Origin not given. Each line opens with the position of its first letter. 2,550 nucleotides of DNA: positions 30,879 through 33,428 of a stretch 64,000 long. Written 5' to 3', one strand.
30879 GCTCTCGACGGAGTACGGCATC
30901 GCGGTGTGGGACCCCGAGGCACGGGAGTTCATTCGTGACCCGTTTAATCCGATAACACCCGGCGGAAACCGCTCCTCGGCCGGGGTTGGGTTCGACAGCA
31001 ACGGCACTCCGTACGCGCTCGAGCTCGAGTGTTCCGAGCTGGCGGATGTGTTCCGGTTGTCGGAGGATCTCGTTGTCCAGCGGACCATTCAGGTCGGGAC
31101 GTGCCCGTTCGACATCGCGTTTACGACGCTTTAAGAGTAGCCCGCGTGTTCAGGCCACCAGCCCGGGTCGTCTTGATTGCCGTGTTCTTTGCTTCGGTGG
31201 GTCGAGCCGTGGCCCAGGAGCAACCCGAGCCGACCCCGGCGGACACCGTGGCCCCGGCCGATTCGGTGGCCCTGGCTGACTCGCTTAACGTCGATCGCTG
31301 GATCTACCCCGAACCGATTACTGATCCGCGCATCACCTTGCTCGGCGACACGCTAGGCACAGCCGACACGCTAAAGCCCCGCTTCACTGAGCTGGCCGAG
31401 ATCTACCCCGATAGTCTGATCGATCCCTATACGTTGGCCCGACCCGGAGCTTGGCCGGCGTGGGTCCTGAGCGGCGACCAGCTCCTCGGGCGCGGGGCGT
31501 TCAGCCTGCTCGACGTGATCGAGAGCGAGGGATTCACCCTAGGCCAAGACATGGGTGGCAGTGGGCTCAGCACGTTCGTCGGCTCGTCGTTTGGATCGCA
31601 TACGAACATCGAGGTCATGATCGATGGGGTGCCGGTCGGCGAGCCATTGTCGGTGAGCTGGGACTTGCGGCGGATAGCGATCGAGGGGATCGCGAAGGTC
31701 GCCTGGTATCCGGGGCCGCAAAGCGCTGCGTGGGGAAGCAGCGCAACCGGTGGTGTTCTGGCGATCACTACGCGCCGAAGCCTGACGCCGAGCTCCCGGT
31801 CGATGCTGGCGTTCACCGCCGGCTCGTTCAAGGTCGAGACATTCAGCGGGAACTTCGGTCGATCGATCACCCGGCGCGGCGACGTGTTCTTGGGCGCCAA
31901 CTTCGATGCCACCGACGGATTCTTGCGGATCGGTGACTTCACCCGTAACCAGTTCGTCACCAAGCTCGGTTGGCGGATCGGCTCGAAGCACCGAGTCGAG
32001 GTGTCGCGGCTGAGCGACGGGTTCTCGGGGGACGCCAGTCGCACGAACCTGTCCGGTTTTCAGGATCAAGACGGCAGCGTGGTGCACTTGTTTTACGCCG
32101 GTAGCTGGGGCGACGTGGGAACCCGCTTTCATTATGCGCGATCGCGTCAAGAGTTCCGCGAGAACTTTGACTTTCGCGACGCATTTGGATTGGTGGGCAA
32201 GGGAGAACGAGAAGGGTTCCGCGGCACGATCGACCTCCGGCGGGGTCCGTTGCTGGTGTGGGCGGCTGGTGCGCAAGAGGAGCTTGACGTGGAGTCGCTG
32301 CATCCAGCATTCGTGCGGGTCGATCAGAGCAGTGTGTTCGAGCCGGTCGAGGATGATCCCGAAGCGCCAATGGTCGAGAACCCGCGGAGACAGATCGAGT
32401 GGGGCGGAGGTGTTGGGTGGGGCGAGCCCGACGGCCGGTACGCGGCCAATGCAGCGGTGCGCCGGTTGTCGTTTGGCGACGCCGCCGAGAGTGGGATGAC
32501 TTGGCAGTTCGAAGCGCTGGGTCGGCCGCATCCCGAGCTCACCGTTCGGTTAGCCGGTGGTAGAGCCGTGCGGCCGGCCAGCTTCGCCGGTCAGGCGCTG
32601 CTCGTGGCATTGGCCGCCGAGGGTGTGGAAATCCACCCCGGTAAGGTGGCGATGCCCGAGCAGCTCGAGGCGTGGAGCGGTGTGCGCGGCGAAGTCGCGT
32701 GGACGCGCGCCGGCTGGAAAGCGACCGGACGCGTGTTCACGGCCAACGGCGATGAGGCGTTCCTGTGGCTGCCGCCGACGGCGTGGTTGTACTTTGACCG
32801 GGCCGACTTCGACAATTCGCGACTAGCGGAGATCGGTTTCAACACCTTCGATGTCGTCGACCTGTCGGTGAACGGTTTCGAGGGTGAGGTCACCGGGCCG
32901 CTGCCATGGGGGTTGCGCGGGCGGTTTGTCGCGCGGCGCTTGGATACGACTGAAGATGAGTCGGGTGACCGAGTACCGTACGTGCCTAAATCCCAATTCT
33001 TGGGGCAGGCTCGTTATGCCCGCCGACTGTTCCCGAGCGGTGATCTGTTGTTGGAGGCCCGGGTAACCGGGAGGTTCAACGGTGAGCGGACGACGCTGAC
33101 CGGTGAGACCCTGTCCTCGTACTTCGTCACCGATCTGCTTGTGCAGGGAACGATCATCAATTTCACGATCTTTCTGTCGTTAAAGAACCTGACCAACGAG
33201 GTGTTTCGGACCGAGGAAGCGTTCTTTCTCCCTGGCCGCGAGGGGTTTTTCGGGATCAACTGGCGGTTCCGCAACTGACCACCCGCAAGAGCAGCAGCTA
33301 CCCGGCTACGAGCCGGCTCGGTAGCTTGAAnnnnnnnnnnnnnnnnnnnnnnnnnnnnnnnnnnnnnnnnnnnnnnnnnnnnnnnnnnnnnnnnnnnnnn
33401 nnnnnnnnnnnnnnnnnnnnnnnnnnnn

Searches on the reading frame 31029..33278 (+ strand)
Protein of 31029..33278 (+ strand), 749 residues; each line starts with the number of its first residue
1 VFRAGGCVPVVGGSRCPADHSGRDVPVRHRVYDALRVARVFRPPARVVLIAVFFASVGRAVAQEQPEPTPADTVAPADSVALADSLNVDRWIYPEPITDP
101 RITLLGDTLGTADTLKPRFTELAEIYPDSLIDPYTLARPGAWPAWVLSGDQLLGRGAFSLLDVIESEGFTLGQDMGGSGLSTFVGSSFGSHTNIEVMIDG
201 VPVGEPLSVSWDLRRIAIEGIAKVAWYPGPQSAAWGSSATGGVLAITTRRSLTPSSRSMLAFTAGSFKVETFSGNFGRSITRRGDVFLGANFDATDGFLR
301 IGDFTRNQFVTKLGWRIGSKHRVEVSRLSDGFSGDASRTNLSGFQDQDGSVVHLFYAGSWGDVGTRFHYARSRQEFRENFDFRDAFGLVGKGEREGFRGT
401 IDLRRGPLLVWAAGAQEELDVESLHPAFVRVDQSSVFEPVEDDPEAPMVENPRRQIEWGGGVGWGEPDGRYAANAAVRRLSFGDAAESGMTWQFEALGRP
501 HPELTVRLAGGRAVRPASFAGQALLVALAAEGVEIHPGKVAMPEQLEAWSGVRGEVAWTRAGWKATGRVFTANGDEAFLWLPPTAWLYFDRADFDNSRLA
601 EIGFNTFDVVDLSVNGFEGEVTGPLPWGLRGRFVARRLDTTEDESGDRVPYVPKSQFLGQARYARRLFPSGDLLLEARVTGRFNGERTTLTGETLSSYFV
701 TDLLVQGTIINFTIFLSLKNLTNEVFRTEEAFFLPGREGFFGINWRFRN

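Call 8: search_protein_families(library=pfam, proteins=[window:31029-33278:+], max_evalue=0.001)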
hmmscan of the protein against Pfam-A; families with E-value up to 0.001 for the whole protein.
window:31029-33278:+ (749 aa): 1 family
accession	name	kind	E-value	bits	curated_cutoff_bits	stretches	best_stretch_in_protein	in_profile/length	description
PF07715.20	Plug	-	8.3e-08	33.1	23.9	1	145-243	10-107/107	TonB-dependent Receptor Plug Domain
